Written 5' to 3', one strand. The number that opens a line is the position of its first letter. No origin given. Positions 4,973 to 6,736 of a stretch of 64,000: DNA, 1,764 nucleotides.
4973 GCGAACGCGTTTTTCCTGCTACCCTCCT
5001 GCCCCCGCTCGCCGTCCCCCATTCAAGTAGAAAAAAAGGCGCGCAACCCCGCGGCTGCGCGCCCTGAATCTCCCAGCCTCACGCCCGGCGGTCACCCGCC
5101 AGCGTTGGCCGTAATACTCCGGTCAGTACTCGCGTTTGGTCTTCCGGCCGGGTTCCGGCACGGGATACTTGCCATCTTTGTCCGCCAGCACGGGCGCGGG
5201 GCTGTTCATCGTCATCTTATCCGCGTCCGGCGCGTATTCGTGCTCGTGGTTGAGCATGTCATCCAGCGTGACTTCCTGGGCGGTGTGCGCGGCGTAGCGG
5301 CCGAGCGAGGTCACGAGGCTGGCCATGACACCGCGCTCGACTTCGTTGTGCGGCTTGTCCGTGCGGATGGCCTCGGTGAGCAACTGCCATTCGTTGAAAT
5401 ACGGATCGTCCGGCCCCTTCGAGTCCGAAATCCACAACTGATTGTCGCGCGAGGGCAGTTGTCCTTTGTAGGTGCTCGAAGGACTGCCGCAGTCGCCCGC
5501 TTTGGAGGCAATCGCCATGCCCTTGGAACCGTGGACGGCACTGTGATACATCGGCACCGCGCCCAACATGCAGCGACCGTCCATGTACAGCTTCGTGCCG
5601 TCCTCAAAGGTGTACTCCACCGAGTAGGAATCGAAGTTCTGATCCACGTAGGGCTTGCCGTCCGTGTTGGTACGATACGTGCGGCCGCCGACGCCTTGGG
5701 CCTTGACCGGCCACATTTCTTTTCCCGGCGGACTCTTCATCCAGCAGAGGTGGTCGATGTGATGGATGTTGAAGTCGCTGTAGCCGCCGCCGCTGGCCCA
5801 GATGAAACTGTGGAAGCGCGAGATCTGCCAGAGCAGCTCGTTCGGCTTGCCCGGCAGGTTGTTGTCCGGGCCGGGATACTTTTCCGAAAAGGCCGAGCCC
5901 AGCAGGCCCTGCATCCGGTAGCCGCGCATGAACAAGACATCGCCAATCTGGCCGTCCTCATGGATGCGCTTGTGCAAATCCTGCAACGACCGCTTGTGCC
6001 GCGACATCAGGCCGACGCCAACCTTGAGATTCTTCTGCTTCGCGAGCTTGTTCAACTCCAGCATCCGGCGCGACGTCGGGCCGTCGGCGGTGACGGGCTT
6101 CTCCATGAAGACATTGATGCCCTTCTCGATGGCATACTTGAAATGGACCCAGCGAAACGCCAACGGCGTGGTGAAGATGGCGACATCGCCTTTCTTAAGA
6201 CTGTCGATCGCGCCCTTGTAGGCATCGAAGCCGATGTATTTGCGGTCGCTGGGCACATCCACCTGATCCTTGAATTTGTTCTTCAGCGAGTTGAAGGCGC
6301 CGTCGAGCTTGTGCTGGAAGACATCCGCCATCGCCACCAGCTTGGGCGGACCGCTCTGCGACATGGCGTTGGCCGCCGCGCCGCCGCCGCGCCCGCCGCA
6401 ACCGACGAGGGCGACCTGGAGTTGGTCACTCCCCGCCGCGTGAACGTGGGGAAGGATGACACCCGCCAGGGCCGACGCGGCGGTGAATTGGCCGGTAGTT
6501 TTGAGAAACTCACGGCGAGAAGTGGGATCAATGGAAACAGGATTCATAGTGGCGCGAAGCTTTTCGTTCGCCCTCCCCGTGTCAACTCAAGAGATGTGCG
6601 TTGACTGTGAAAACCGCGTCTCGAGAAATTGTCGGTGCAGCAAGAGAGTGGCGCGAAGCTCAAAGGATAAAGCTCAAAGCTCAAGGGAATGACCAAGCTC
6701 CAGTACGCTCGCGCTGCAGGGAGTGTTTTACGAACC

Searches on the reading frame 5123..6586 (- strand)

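Call 15: search_protein_families(library=pfam, proteins=[window:5123-6586:-], max_evalue=0.001)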
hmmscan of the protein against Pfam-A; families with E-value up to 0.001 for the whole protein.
window:5123-6586:- (487 aa): 1 family
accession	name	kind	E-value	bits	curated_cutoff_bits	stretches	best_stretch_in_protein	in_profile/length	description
PF01408.29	GFO_IDH_MocA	-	1.3e-06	29.5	24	1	57-192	2-119/120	Oxidoreductase family, NAD-binding Rossmann fold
